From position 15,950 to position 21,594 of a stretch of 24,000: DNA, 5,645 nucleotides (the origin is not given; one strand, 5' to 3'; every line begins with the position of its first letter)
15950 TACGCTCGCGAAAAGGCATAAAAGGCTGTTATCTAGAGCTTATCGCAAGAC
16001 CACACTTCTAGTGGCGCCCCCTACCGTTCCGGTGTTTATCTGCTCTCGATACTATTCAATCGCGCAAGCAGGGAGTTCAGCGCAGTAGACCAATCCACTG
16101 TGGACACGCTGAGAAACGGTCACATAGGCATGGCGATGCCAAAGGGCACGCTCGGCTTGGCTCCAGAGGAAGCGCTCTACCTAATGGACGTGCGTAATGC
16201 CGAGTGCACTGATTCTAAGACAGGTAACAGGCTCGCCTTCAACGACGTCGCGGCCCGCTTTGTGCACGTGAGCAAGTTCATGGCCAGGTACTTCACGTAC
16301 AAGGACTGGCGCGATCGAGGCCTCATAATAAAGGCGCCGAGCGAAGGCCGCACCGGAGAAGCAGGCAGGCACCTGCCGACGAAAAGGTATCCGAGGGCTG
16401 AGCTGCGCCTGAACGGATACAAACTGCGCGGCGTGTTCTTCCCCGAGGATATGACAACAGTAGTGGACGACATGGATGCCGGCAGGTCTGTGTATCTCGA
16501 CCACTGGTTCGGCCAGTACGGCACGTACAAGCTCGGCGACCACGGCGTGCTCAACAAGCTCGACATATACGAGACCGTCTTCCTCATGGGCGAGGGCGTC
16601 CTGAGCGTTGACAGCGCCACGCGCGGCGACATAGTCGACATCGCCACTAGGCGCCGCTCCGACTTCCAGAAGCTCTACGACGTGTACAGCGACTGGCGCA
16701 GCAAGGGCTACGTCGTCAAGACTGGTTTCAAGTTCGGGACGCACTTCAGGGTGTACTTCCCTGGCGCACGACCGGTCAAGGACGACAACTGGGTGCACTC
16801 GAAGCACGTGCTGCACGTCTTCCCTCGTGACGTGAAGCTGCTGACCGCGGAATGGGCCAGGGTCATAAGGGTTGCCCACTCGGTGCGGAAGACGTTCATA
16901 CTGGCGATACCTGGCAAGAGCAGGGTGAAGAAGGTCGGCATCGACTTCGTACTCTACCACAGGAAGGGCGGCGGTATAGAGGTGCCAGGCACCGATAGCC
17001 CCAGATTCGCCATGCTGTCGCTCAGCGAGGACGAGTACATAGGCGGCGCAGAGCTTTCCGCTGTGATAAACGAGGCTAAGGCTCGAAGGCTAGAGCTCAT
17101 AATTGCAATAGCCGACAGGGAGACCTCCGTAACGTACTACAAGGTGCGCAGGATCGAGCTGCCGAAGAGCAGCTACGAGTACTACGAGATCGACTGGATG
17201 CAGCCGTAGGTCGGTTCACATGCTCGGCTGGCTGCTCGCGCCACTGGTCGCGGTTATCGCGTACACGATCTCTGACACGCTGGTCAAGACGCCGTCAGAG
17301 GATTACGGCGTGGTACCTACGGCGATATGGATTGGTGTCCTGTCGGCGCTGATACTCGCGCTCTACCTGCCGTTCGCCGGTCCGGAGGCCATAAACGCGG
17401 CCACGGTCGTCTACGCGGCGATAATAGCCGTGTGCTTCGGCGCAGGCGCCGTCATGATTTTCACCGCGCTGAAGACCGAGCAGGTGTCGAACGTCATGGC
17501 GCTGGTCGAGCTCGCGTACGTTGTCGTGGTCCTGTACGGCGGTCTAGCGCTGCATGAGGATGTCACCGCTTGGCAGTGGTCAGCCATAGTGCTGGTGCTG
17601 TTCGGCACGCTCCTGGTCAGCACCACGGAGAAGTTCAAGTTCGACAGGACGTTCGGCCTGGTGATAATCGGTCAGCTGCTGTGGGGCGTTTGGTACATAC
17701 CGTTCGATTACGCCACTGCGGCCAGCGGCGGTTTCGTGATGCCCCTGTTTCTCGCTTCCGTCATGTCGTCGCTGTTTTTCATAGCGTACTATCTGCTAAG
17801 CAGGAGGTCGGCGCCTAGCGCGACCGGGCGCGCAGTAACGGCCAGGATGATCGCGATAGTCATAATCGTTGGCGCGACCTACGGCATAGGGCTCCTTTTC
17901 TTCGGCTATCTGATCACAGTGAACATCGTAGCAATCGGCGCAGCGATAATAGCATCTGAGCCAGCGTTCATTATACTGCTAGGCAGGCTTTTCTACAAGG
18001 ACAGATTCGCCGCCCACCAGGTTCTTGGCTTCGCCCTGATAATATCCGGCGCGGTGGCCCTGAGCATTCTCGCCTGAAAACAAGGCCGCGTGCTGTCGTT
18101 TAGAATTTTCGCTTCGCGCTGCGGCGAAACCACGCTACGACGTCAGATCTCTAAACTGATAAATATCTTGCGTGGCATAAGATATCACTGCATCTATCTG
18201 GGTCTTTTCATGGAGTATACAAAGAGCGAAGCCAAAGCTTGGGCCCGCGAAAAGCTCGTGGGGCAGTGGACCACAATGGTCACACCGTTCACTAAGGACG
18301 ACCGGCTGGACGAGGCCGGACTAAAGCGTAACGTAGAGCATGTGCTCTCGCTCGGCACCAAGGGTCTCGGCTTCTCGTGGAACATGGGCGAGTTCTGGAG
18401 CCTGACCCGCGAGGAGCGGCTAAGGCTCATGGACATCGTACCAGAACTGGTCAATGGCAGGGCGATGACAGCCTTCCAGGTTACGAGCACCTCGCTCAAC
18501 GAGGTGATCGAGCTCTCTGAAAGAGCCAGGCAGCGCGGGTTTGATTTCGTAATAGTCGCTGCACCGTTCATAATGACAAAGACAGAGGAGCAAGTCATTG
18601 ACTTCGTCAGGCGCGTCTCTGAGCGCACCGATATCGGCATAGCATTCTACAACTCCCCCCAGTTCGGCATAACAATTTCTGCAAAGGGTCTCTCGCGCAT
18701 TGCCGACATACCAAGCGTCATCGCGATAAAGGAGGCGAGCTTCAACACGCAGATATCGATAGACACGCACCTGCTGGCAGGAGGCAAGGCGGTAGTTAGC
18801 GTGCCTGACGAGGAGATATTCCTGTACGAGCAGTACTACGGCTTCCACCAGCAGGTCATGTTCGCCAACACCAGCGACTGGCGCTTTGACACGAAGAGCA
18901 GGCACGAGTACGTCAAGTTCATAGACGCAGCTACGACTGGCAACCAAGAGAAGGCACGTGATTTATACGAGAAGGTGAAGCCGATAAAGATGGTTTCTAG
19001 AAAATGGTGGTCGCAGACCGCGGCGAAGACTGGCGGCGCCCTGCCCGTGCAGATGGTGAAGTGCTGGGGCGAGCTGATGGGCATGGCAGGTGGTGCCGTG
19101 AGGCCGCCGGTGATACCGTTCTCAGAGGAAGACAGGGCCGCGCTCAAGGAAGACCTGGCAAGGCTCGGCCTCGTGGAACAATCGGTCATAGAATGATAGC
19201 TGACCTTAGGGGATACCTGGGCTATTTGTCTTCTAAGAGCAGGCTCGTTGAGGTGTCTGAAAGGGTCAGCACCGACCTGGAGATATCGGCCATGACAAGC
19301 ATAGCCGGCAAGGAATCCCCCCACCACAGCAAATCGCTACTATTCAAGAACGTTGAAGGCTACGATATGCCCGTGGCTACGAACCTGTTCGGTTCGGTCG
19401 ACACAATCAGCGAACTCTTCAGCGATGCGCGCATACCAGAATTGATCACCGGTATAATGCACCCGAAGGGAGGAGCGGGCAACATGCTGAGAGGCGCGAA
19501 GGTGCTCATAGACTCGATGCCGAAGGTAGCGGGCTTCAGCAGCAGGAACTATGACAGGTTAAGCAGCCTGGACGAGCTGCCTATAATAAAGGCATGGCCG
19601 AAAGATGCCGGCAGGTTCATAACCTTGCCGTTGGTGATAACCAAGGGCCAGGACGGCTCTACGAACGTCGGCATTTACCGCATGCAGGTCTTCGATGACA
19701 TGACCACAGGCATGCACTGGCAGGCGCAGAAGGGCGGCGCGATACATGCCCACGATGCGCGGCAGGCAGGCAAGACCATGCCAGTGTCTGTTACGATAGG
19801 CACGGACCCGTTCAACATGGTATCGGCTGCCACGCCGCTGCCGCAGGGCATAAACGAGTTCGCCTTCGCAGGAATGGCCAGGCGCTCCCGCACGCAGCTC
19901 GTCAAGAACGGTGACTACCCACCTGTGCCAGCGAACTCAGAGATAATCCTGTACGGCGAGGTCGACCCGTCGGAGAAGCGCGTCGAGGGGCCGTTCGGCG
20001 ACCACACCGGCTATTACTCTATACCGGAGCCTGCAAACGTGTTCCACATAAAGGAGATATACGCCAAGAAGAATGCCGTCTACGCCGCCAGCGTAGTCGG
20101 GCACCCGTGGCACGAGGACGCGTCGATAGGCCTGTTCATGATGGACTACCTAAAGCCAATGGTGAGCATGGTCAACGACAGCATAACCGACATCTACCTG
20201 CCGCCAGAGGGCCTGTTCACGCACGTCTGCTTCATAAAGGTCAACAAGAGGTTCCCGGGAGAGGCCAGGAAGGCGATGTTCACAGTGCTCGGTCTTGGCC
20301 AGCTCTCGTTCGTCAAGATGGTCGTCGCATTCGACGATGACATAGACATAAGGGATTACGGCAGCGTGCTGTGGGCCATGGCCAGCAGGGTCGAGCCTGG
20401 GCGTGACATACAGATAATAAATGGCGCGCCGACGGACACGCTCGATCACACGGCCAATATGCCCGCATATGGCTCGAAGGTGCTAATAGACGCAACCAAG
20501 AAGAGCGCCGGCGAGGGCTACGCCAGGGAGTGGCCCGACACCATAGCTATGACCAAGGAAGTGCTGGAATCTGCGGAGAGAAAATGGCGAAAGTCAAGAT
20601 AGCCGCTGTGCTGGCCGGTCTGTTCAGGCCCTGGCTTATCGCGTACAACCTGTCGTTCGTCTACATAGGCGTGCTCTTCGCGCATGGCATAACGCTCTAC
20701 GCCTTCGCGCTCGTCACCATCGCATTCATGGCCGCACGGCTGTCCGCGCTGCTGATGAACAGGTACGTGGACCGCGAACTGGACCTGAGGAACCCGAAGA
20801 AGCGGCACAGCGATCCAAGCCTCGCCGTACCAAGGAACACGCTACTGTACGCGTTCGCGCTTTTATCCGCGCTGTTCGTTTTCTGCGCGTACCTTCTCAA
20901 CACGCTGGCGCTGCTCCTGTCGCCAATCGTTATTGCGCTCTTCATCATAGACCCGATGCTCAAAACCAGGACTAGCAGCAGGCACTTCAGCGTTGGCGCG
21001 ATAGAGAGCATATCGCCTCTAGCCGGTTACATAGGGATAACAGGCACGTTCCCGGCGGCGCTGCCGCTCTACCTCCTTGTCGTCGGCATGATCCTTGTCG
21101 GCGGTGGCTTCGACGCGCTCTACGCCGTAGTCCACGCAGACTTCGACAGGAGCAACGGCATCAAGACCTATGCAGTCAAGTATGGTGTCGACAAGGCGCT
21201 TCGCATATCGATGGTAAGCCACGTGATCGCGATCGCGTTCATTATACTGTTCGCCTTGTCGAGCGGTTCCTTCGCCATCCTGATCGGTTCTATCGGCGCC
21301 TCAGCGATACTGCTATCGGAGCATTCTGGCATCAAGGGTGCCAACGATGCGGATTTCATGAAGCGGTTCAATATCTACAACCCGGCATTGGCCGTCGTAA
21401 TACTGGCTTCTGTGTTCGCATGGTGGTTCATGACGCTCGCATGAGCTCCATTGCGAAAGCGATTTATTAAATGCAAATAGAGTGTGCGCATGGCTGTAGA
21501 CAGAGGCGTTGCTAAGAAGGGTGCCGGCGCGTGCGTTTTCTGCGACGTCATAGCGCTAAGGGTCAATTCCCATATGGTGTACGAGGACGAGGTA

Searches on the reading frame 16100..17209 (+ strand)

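Call 13: search_protein_families(library=pfam, max_evalue=0.001, proteins=[window:16100-17209:+])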
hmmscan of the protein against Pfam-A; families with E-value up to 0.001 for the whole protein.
window:16100-17209:+ (369 aa): 2 families
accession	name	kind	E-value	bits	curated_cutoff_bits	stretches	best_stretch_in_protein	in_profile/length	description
PF01974.23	tRNA_int_endo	-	3.2e-29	101.3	27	1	189-271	1-77/85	tRNA intron endonuclease, catalytic C-terminal domain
PF02778.19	tRNA_int_endo_N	-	0.00012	22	21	0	10-30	28-48/67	tRNA intron endonuclease, N-terminal domain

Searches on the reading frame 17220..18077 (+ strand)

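Call 13: search_protein_families(library=pfam, max_evalue=0.001, proteins=[window:17220-18077:+])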
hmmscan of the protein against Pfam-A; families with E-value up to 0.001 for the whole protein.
window:17220-18077:+ (285 aa): 1 family
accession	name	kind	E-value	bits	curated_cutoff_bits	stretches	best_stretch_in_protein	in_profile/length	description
PF00892.27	EamA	-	4.4e-18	66.3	28.2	2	4-135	3-135/135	EamA-like transporter family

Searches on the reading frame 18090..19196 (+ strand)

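Call 13: search_protein_families(library=pfam, max_evalue=0.001, proteins=[window:18090-19196:+])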
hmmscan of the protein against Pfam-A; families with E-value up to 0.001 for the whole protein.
window:18090-19196:+ (368 aa): 1 family
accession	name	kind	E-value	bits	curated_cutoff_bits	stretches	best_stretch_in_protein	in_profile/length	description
PF00701.28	DHDPS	-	4e-33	114.8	22.1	1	58-357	4-287/289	Dihydrodipicolinate synthetase family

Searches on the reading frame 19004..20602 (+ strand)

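Call 13: search_protein_families(library=pfam, max_evalue=0.001, proteins=[window:19004-20602:+])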
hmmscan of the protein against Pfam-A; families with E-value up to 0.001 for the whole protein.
window:19004-20602:+ (532 aa): 3 families
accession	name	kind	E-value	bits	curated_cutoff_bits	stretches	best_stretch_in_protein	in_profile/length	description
PF01977.22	UbiD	-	2.6e-66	223.2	23.3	1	188-368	22-206/206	3-octaprenyl-4-hydroxybenzoate carboxy-lyase Rift-related domain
PF20696.2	UbiD_C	-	3.6e-37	127.6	24.2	1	383-497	11-127/127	3-octaprenyl-4-hydroxybenzoate carboxy-lyase C-terminal domain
PF20695.2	UbiD_N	-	1.2e-12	48.2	24.3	1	74-140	3-64/78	3-octaprenyl-4-hydroxybenzoate carboxy-lyase N-terminal domain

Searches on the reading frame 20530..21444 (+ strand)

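Call 13: search_protein_families(library=pfam, max_evalue=0.001, proteins=[window:20530-21444:+])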
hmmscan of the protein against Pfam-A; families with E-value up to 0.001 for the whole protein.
window:20530-21444:+ (304 aa): 1 family
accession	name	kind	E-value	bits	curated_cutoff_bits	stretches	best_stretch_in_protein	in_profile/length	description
PF01040.23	UbiA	-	4.2e-30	105.3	34.2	1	41-283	2-248/250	UbiA prenyltransferase family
